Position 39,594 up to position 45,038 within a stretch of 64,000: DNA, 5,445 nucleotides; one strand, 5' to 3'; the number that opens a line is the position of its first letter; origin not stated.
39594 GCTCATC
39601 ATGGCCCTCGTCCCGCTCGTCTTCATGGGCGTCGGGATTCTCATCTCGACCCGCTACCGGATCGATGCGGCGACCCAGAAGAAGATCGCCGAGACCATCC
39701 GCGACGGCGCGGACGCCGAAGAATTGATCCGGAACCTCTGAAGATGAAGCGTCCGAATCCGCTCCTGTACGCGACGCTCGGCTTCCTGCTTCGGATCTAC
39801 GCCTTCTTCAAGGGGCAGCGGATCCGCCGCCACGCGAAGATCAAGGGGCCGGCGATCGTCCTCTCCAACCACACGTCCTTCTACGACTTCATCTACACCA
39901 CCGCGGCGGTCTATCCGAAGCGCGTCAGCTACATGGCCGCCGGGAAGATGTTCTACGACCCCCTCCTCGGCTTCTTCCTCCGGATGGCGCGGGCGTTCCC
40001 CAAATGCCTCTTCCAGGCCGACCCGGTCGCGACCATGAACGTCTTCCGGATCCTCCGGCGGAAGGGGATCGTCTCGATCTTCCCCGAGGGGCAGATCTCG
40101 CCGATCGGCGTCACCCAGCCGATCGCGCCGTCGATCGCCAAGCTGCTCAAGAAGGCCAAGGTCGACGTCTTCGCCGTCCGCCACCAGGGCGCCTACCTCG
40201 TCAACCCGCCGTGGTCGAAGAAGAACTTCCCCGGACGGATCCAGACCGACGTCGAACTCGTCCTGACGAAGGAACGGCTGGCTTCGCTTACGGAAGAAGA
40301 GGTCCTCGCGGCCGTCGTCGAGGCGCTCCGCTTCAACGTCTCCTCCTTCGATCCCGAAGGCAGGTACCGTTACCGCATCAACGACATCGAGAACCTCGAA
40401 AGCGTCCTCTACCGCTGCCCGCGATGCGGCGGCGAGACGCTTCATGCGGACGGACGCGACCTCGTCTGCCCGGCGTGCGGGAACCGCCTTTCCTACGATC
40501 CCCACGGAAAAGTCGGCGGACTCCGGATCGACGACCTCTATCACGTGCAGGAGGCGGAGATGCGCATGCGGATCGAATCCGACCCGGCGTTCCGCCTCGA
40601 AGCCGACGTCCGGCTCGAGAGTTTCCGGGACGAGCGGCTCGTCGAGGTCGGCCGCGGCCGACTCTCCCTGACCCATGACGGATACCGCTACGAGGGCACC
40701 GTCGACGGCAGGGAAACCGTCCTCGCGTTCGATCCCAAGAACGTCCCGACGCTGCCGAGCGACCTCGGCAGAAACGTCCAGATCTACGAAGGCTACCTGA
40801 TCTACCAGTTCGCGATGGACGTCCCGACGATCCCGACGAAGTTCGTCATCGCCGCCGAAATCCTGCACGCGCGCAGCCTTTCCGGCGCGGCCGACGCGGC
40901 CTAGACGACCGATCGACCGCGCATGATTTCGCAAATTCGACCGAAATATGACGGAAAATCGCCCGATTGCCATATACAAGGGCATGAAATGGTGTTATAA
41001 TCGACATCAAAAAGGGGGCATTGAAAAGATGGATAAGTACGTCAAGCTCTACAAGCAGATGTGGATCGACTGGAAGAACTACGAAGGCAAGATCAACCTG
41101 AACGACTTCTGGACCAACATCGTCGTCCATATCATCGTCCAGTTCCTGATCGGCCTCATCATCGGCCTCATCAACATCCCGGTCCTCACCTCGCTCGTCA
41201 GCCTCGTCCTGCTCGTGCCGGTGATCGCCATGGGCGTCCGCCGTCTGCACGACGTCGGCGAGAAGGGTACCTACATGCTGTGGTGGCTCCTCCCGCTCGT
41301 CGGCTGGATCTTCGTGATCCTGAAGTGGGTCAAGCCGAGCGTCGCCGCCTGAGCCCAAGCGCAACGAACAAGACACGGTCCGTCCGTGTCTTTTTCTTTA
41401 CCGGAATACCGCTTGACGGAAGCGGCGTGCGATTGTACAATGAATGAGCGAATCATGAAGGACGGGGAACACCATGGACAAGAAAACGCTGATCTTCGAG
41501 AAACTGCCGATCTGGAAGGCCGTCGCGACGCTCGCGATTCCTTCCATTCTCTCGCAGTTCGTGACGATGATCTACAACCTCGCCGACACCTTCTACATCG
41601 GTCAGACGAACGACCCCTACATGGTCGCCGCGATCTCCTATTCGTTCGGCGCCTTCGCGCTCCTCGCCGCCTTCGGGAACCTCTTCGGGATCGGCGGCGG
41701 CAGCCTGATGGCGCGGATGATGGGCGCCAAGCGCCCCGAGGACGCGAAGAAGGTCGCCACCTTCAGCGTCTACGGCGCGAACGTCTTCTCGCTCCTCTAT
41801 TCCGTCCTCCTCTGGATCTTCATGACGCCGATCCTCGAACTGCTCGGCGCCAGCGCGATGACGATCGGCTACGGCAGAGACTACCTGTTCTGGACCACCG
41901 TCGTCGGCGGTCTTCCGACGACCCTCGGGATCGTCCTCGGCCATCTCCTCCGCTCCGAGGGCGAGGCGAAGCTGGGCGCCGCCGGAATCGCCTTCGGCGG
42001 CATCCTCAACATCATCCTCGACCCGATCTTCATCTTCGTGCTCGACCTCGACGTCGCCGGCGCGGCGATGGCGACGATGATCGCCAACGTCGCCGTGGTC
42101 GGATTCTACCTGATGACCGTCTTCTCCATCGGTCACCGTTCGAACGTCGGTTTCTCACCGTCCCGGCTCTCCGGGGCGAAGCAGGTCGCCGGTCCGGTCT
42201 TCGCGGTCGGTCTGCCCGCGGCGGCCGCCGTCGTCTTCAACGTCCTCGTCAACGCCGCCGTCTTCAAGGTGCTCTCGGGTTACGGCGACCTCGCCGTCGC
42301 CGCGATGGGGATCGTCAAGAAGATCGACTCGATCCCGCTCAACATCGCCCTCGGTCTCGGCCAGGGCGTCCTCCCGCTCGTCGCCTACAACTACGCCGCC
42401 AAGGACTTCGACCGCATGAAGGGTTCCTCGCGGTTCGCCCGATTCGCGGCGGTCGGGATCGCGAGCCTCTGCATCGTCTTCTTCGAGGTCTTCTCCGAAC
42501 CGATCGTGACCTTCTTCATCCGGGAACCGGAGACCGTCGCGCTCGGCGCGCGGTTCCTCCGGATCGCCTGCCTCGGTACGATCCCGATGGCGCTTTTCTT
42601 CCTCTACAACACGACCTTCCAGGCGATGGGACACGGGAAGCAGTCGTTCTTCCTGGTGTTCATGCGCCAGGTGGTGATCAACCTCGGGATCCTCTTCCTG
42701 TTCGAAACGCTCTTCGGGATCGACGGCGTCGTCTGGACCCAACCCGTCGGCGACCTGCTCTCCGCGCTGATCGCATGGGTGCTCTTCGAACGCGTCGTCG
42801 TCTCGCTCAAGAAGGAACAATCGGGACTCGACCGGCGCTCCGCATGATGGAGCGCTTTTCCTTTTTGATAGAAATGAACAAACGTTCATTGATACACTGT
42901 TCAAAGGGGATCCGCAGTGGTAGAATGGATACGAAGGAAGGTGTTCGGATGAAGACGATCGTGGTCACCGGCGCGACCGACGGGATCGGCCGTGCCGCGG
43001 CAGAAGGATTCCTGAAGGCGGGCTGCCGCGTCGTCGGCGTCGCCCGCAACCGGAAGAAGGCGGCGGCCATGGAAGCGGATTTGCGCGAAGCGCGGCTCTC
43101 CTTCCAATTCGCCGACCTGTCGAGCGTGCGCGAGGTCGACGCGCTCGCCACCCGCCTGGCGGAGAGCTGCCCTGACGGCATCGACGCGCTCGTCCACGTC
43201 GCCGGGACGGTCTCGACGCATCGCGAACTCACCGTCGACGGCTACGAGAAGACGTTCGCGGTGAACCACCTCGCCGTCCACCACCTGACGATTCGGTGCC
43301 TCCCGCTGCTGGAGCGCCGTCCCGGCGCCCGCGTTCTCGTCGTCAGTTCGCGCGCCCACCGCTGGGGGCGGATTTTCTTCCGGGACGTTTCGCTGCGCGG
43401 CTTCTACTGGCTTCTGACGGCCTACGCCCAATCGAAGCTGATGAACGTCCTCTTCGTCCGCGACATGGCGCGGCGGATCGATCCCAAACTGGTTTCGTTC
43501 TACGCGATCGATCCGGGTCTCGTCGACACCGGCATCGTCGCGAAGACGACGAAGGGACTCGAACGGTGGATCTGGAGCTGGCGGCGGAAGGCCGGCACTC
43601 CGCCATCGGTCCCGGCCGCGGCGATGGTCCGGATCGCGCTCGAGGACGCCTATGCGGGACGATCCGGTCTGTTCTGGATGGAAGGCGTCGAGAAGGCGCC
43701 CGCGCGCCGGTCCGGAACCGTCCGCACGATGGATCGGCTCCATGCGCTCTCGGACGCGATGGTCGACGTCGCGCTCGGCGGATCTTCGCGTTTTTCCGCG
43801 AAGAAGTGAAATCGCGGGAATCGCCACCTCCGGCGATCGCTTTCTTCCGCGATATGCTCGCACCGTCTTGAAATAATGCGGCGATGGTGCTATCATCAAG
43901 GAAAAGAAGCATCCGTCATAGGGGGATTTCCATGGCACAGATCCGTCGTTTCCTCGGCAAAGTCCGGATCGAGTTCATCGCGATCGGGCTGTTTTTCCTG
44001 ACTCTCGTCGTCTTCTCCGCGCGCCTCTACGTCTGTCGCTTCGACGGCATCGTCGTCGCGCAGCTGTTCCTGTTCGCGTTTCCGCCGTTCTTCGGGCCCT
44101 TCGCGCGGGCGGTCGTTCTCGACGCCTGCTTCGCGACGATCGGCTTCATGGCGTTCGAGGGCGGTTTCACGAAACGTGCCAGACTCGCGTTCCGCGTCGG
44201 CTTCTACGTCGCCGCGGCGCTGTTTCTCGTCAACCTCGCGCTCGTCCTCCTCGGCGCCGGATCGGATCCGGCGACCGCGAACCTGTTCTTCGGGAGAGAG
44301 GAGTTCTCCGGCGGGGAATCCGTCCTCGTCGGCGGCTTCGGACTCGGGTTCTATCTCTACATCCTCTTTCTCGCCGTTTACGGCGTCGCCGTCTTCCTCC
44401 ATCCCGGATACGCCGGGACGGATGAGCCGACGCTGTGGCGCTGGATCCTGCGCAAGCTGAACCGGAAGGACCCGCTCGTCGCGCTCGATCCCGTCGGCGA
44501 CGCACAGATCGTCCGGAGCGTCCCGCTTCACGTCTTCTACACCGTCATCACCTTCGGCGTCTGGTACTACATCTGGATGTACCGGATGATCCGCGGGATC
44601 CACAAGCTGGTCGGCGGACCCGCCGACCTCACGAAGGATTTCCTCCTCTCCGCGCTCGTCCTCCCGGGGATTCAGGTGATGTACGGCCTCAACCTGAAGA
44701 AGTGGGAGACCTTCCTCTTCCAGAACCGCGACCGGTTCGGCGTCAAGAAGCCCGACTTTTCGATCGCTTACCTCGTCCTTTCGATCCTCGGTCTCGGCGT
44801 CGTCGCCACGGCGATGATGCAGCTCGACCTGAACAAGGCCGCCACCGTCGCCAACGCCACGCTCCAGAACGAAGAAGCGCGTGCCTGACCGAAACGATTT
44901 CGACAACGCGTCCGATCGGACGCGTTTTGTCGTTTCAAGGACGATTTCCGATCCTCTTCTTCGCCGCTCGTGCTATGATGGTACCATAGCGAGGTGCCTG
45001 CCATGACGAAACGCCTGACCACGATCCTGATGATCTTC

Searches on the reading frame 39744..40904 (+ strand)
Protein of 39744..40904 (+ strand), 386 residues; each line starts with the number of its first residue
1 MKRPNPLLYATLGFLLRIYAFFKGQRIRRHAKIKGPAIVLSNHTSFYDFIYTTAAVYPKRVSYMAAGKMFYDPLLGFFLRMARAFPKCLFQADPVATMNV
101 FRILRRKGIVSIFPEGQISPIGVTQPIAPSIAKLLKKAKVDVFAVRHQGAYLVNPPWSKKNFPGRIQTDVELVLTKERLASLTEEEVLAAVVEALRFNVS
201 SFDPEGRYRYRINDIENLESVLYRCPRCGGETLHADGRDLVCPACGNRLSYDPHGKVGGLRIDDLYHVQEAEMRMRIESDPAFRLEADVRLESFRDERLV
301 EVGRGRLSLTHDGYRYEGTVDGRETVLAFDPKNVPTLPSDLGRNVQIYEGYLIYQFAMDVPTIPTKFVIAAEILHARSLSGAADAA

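Call 61: search_protein_families(library=pfam, proteins=[window:39744-40904:+], max_evalue=0.00001)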
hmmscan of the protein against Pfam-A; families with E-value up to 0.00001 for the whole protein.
window:39744-40904:+ (386 aa): 1 family
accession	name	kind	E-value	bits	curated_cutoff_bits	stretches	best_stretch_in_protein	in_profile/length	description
PF01553.26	Acyltransferase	-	3.2e-14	53.3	23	1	29-145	12-129/132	Acyltransferase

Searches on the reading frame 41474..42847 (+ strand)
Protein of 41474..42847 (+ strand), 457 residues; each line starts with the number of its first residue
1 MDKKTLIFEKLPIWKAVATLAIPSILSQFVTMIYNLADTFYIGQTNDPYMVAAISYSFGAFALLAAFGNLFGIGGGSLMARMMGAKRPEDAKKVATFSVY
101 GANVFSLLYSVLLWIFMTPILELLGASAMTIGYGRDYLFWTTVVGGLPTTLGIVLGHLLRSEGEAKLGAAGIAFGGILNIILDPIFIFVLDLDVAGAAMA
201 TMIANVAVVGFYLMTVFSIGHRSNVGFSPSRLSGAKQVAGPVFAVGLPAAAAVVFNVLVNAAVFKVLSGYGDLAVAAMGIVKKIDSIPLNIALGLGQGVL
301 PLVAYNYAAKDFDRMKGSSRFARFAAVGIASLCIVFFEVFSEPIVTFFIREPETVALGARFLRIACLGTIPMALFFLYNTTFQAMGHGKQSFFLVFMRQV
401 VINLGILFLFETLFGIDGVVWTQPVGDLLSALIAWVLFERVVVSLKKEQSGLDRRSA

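Call 61: search_protein_families(library=pfam, proteins=[window:41474-42847:+], max_evalue=0.00001)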
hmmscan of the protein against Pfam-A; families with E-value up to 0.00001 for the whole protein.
window:41474-42847:+ (457 aa): 1 family
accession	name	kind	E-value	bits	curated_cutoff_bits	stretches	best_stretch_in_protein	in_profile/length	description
PF01554.23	MatE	-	1.2e-44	152.3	24.9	2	248-405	1-157/161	MatE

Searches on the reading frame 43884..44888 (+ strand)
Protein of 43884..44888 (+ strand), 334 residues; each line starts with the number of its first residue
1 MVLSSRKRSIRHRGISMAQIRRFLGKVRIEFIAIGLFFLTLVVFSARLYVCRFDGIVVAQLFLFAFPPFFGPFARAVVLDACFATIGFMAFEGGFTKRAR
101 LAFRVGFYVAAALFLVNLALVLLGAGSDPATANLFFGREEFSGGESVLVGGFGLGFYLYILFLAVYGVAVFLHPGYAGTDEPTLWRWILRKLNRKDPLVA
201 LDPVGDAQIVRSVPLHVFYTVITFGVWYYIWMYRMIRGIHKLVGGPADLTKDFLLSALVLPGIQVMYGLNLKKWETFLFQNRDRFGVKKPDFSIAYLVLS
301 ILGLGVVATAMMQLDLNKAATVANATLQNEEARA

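Call 61: search_protein_families(library=pfam, proteins=[window:43884-44888:+], max_evalue=0.00001)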
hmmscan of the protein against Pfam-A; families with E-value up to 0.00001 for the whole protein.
window:43884-44888:+ (334 aa): 1 family
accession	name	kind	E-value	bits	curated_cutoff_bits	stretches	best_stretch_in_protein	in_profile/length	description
PF14018.11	DUF4234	-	7.5e-06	26.4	25.3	1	211-260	1-53/70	Domain of unknown function (DUF4234)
